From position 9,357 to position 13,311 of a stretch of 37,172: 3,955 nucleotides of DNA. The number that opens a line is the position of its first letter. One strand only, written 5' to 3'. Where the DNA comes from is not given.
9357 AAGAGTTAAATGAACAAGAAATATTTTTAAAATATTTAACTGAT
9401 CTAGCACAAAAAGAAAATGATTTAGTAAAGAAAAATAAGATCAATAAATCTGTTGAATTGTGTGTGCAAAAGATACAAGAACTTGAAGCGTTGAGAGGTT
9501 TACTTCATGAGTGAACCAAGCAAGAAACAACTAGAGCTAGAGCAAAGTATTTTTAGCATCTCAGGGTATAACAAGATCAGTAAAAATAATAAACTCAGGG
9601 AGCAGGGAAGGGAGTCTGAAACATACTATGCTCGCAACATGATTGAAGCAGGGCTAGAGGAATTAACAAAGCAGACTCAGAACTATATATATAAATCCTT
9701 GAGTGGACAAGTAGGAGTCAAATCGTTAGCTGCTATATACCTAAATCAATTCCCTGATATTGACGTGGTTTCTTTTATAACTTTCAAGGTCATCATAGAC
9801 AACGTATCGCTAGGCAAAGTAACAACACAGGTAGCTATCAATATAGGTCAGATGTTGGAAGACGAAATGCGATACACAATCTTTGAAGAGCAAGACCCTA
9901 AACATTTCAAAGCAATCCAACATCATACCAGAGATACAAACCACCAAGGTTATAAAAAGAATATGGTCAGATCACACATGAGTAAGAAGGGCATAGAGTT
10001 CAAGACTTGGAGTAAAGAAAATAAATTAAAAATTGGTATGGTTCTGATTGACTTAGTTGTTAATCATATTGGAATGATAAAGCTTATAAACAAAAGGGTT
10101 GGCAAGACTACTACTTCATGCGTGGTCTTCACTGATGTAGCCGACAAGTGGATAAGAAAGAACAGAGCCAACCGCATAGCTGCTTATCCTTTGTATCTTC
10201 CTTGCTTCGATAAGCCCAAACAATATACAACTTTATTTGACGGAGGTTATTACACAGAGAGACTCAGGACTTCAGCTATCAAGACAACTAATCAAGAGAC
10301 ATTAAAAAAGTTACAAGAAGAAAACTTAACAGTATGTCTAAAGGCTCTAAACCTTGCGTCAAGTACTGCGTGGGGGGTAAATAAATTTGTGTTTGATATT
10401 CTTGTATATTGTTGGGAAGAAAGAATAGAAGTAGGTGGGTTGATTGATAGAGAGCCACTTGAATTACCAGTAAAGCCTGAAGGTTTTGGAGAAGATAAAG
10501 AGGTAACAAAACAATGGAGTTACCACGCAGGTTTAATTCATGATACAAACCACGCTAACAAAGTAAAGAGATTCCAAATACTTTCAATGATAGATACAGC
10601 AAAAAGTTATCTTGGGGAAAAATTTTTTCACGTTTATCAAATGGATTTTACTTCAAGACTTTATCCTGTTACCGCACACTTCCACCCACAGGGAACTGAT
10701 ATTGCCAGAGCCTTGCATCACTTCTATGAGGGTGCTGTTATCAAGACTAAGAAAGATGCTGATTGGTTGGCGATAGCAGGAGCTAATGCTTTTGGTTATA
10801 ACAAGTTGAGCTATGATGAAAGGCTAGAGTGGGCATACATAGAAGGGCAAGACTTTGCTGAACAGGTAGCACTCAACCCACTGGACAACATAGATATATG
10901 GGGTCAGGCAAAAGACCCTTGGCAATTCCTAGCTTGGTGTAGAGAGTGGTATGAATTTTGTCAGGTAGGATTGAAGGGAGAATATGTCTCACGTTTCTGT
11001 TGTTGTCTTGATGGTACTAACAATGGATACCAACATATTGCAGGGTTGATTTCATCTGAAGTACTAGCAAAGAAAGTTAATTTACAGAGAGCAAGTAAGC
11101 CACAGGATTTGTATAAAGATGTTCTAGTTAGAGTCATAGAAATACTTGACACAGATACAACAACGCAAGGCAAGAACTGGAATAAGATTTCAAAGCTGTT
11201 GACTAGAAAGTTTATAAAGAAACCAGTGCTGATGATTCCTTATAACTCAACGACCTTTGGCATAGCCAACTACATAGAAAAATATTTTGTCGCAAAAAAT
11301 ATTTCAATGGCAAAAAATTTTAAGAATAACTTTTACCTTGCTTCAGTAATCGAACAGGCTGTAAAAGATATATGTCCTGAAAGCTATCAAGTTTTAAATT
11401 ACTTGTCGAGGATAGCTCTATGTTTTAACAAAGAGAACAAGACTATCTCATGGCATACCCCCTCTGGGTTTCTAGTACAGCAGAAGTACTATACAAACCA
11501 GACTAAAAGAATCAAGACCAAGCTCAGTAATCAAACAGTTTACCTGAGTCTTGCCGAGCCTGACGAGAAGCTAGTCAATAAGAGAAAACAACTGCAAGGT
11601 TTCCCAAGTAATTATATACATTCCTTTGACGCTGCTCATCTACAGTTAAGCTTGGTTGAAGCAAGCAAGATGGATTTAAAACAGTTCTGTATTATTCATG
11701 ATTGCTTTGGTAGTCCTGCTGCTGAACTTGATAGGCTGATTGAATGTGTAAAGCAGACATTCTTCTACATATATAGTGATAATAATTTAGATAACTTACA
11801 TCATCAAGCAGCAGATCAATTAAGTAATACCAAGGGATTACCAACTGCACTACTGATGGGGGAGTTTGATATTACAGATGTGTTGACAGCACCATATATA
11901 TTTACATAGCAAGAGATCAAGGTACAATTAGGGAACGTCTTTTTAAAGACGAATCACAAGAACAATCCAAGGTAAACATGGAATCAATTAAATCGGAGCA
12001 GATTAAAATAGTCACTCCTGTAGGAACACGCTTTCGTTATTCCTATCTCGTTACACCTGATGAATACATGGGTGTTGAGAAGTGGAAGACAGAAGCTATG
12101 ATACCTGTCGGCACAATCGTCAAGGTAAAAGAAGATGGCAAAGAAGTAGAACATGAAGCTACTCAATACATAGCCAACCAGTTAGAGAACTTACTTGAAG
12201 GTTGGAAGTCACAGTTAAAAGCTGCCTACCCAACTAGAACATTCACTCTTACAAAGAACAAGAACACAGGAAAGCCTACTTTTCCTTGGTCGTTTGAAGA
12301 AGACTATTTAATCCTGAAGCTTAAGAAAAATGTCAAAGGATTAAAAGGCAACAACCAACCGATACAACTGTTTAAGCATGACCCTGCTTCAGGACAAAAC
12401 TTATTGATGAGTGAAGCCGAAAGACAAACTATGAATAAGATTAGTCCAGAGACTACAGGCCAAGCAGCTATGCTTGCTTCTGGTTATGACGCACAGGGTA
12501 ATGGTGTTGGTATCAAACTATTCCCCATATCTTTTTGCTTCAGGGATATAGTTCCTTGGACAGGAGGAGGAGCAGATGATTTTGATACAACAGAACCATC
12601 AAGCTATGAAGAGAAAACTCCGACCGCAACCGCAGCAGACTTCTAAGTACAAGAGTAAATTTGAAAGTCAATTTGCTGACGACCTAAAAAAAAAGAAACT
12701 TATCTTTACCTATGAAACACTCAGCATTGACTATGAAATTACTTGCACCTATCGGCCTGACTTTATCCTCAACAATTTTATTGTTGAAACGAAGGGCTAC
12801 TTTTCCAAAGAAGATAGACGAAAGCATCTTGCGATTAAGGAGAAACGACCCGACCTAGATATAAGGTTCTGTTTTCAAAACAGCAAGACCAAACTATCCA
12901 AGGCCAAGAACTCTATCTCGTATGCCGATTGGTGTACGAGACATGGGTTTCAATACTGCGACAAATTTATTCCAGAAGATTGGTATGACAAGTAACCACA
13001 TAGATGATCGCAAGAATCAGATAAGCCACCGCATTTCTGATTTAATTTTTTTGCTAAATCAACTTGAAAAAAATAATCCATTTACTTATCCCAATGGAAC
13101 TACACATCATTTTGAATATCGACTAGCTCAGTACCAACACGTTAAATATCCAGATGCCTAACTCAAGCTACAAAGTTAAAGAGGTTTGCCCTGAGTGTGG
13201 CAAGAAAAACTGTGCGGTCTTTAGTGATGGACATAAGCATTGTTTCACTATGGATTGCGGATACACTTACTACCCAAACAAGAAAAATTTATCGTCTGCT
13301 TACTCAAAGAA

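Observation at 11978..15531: T7-type replication module with no DNA polymerase gene in a closed genome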

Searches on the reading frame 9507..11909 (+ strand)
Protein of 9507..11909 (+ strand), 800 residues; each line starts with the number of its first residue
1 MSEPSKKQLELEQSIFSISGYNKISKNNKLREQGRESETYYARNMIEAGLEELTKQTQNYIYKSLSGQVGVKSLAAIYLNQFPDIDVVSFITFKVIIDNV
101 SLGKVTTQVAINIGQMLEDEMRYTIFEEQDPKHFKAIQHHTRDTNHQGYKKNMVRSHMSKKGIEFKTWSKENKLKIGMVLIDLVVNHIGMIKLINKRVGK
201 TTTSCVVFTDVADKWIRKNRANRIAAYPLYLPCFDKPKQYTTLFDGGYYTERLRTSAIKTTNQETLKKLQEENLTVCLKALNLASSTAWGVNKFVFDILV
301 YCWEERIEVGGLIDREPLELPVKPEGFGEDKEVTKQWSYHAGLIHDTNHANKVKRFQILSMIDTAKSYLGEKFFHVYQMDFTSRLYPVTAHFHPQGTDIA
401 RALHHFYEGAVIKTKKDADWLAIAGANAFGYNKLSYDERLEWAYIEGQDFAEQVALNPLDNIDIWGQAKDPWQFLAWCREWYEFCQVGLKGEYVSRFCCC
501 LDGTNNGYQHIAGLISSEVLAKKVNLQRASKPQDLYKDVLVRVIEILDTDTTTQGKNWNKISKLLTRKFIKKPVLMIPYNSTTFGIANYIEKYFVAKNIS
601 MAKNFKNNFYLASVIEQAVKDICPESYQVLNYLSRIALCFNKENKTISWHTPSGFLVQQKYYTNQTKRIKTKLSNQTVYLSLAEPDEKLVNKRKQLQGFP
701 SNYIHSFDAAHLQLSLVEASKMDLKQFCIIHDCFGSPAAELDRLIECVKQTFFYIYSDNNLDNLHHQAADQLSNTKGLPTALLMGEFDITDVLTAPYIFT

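Call 3: search_protein_families(library=pfam, proteins=[window:9507-11909:+], max_evalue=0.01)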
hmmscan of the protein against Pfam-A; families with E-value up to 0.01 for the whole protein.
window:9507-11909:+ (800 aa): 2 families
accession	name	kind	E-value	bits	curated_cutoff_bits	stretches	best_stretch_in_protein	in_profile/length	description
PF00940.24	RNA_pol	-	3.2e-84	283.8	22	1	415-775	5-375/448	DNA-dependent RNA polymerase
PF14700.11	RPOL_N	-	2.2e-11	44.2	30.1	1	50-283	49-331/334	DNA-directed RNA polymerase N-terminal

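Call 4: search_protein_families(library=phrogs, proteins=[window:9507-11909:+], max_evalue=0.001)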
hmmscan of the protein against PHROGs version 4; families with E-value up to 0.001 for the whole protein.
window:9507-11909:+ (800 aa): 4 families
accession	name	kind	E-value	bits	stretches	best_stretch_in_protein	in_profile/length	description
phrog_414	-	DNA, RNA and nucleotide metabolism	7.1e-189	630.8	1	5-799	5-815/816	RNA polymerase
phrog_2166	-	DNA, RNA and nucleotide metabolism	7e-41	141.6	1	216-595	159-494/505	N4-like RNA polymerase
phrog_2051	-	DNA, RNA and nucleotide metabolism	7.7e-26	92.1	1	418-714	7-252/401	RNA polymerase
phrog_20599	-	DNA, RNA and nucleotide metabolism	7.6e-08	33.2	1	418-574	7-147/149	RNA polymerase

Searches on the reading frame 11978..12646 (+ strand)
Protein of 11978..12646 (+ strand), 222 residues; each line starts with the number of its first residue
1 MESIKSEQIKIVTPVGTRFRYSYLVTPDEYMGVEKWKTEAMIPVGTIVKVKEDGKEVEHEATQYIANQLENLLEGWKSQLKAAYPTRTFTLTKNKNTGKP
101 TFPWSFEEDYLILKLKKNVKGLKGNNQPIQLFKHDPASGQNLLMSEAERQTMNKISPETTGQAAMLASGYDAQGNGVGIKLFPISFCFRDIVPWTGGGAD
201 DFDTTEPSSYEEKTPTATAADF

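Call 3: search_protein_families(library=pfam, proteins=[window:11978-12646:+], max_evalue=0.01)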
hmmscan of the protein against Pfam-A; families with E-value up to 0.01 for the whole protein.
window:11978-12646:+ (222 aa): 0 families

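Call 4: search_protein_families(library=phrogs, proteins=[window:11978-12646:+], max_evalue=0.001)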
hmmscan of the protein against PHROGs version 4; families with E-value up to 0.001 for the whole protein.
window:11978-12646:+ (222 aa): 1 family
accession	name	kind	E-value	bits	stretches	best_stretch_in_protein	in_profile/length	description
phrog_112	-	DNA, RNA and nucleotide metabolism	6.5e-05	23.7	1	4-214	15-202/265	Gp2.5-like ssDNA binding protein and ssDNA annealing protein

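Call 30: search_solved_structures(query=window:11978-12646:+, max_evalue=10, show_alignments=1)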
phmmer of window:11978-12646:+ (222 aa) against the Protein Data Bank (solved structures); distinct sequences matched with E-value up to 10: 0.

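Call 31: find_homologous_proteins(query=window:11978-12646:+, max_evalue=0.001)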
Query window:11978-12646:+ (222 aa): 173 proteins with E <= 0.001 among 281 candidates; the best 120 are listed.
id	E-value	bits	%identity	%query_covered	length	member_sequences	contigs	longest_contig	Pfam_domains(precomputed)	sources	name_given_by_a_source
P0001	4.7e-144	495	99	100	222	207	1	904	-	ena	-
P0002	3.6e-135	466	95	100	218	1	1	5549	-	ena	-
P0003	5.2e-131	453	92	100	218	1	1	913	-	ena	-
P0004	1.0e-130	452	92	100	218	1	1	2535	-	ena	-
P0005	1.3e-130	451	92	100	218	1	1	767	-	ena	-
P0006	2.9e-130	450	92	100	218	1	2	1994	-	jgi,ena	-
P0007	1.0e-129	448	91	100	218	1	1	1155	-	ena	-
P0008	1.2e-129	448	92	100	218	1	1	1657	-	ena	-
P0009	2.3e-129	447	91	100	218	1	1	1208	-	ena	-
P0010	2.9e-129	447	91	100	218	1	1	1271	-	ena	-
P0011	3.9e-129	447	91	100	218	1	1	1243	-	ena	-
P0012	9.6e-129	445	91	100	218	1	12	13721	-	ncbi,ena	-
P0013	9.9e-129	445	92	100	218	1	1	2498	-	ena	-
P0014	1.3e-128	445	91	100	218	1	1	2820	-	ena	-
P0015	2.4e-128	444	91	100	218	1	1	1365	-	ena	-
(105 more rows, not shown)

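Call 40: predict_structure(alignment_id=A1)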
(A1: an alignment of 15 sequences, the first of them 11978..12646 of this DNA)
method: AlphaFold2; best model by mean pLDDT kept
length: 222 residues; sequences in the alignment: 15
mean_pLDDT: 75.9   pTM: 0.73
mean pLDDT of the five models: 75.9, 75.2, 70.6, 65.6, 56.5
residues with pLDDT >= 90: 67; 70-90: 91; 50-70: 28; < 50: 36
segments of 3 or more residues with pLDDT < 50: 120-125, 197-222
pLDDT, mean of each block of 10 residues (from residue 1): 75 90 54 66 92 89 94 91 86 79 89 76 58 89 83 76 91 84 89 60 37 31 32
secondary structure, 60 per line:
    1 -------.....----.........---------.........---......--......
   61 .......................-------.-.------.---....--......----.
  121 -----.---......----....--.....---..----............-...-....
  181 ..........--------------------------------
elements in order: E8-12 E17-25 E35-43 E47-52 E55-60 H61-83 E104-107 E110-115 E130-135 E140-143 H146-150 E160-171 E177-190

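Call 44: fold_search(model_id=the predicted structure, library=pdb)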
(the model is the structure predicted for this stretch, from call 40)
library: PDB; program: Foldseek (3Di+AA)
matches with E <= 10: 379; with E <= 0.001: 7
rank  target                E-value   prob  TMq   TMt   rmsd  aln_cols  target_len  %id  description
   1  1je5_B                5.3e-06  1.00  0.49  0.58   8.8       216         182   16  Crystal Structure of gp2.5, a Single-Stranded DNA Binding Protein Encoded by Bacteriophage T7 (released 2001-08-22)
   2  4jg2                  7.1e-06  1.00  0.43  0.49   7.2       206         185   16  Structure of phage-related protein from Bacillus cereus ATCC 10987 (released 2013-03-27)
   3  4klk                  1.3e-05  1.00  0.43  0.55   7.5       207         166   14  Phage-related protein DUF2815 from Enterococcus faecalis (released 2013-05-22)
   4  1je5_A                2.5e-05  1.00  0.52  0.62   5.5       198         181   13  Crystal Structure of gp2.5, a Single-Stranded DNA Binding Protein Encoded by Bacteriophage T7 (released 2001-08-22)
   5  5odk_C                2.9e-04  1.00  0.44  0.54   6.2       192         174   12  Single-stranded DNA-binding protein from bacteriophage Enc34, C-terminal truncation (released 2017-10-25)
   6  5odk_B                3.9e-04  1.00  0.44  0.54   6.4       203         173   12  Single-stranded DNA-binding protein from bacteriophage Enc34, C-terminal truncation (released 2017-10-25)
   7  5odj                  3.9e-04  1.00  0.45  0.54   6.5       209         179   13  Single-stranded DNA-binding protein from bacteriophage Enc34 (released 2017-10-25)
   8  5odk_A                1.5e-03  1.00  0.44  0.54   7.0       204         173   12  Single-stranded DNA-binding protein from bacteriophage Enc34, C-terminal truncation (released 2017-10-25)
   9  8hw5                  1.1e-02  0.99  0.41  0.36  10.7       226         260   11  Crystal structure of African swine fever virus CP312R (released 2024-01-17)
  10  7yeq                  5.8e-02  0.90  0.42  0.36  11.8       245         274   12  Structural insight into African Swine Fever Virus CP312R protein reveals it as a single-stranded DNA binding protein (released 2023-07-26)
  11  5jbl_C                1.9e-01  0.25  0.24  0.29  15.3       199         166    9  Structure of the bacteriophage T4 capsid assembly protease, gp21. (released 2016-12-07)
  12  7f5y_B                2.6e-01  0.33  0.24  0.36   9.8       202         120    7  Crystal structure of the single-stranded dna-binding protein from Mycobacterium tuberculosis- Form III (released 2022-05-11)
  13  5jbl_B                3.8e-01  0.11  0.20  0.24  15.0       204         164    8  Structure of the bacteriophage T4 capsid assembly protease, gp21. (released 2016-12-07)
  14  5jbl_A                4.0e-01  0.13  0.22  0.27  14.8       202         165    9  Structure of the bacteriophage T4 capsid assembly protease, gp21. (released 2016-12-07)
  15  1woc_C                6.3e-01  0.30  0.26  0.43   6.5       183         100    5  Crystal structure of PriB (released 2005-01-25)
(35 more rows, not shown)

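Call 45: fold_search(model_id=the predicted structure, library=viral)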
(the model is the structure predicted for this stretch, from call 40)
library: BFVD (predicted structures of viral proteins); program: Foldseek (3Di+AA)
matches with E <= 10: 602; with E <= 0.001: 94
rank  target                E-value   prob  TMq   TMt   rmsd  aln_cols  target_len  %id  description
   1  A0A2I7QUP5            5.5e-08  1.00  0.42  0.27  18.4       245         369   16  (no name in the UniProt tables at hand)
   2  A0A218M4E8            1.4e-07  1.00  0.54  0.52  11.2       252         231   17  SsDNA-binding protein [Pasteurella phage PHB01]
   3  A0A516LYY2            2.3e-07  1.00  0.57  0.59  14.9       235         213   16  (no name in the UniProt tables at hand)
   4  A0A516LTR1            9.9e-07  1.00  0.43  0.39  21.6       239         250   16  (no name in the UniProt tables at hand)
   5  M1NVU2                1.4e-06  1.00  0.48  0.55   9.1       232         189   15  (no name in the UniProt tables at hand)
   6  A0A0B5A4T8            2.3e-06  1.00  0.43  0.51  17.1       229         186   16  DNA binding protein [Pseudomonas phage PhiCHU]
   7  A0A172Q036            2.4e-06  1.00  0.32  0.36  16.4       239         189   10  Uncharacterized protein [Acinetobacter phage vB_AbaM_ME3]
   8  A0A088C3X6            3.2e-06  1.00  0.39  0.22  10.4       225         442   16  (no name in the UniProt tables at hand)
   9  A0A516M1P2            4.4e-06  1.00  0.51  0.64  17.1       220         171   13  (no name in the UniProt tables at hand)
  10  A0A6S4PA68            4.4e-06  1.00  0.48  0.53   7.9       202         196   15  Phage single-stranded DNA-binding protein [uncultured phage_MedDCM-OCT-S39-C11]
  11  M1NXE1                4.7e-06  1.00  0.46  0.51  13.0       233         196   15  (no name in the UniProt tables at hand)
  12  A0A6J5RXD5            4.7e-06  1.00  0.45  0.44  16.8       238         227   14  Uncharacterized protein [uncultured Caudovirales phage]
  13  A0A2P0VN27            5.5e-06  1.00  0.37  0.32  17.1       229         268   15  Uncharacterized protein [Tetraselmis virus 1]
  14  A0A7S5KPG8            9.7e-06  1.00  0.36  0.38  13.3       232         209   12  Uncharacterized protein [Bacteriophage DSS3_VP1]
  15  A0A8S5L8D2            1.0e-05  1.00  0.46  0.35  16.3       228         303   19  DNA helix destabilizing protein [Siphoviridae sp. ctjfQ5]
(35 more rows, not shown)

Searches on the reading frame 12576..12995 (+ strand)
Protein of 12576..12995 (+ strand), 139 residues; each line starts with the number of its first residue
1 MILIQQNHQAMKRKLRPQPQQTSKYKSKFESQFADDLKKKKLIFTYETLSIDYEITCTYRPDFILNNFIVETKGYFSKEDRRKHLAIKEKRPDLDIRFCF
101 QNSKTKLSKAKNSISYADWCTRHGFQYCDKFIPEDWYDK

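Call 3: search_protein_families(library=pfam, proteins=[window:12576-12995:+], max_evalue=0.01)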
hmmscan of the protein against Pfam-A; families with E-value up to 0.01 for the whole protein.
window:12576-12995:+ (139 aa): 2 families
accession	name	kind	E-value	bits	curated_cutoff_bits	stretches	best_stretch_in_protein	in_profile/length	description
PF05367.17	Phage_endo_I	-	3.3e-37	127.9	29.1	1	18-137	8-130/149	Phage endonuclease I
PF19778.5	RE_endonuc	-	0.0038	17.5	23.4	1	23-84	8-82/108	Endonuclease domain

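Call 4: search_protein_families(library=phrogs, proteins=[window:12576-12995:+], max_evalue=0.001)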
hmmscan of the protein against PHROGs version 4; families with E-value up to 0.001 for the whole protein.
window:12576-12995:+ (139 aa): 4 families
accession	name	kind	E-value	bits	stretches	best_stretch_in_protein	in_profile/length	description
phrog_945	-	DNA, RNA and nucleotide metabolism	2.6e-42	145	1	18-138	7-130/145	endonuclease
phrog_27028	-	DNA, RNA and nucleotide metabolism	1.5e-13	51.6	1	86-137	2-52/72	endonuclease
phrog_9019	-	DNA, RNA and nucleotide metabolism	8.9e-05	23.6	1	20-82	54-118/160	Holliday junction resolvase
phrog_28191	-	unknown function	0.00045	20.6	1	24-128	82-194/255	-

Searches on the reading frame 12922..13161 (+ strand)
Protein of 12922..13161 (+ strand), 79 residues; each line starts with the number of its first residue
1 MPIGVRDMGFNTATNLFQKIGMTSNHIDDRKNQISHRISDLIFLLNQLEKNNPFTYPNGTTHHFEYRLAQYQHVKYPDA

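Call 36: search_protein_families(library=phrogs, proteins=[window:12922-13161:+], max_evalue=0.01)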
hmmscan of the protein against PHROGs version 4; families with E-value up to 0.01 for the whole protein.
window:12922-13161:+ (79 aa): 0 families
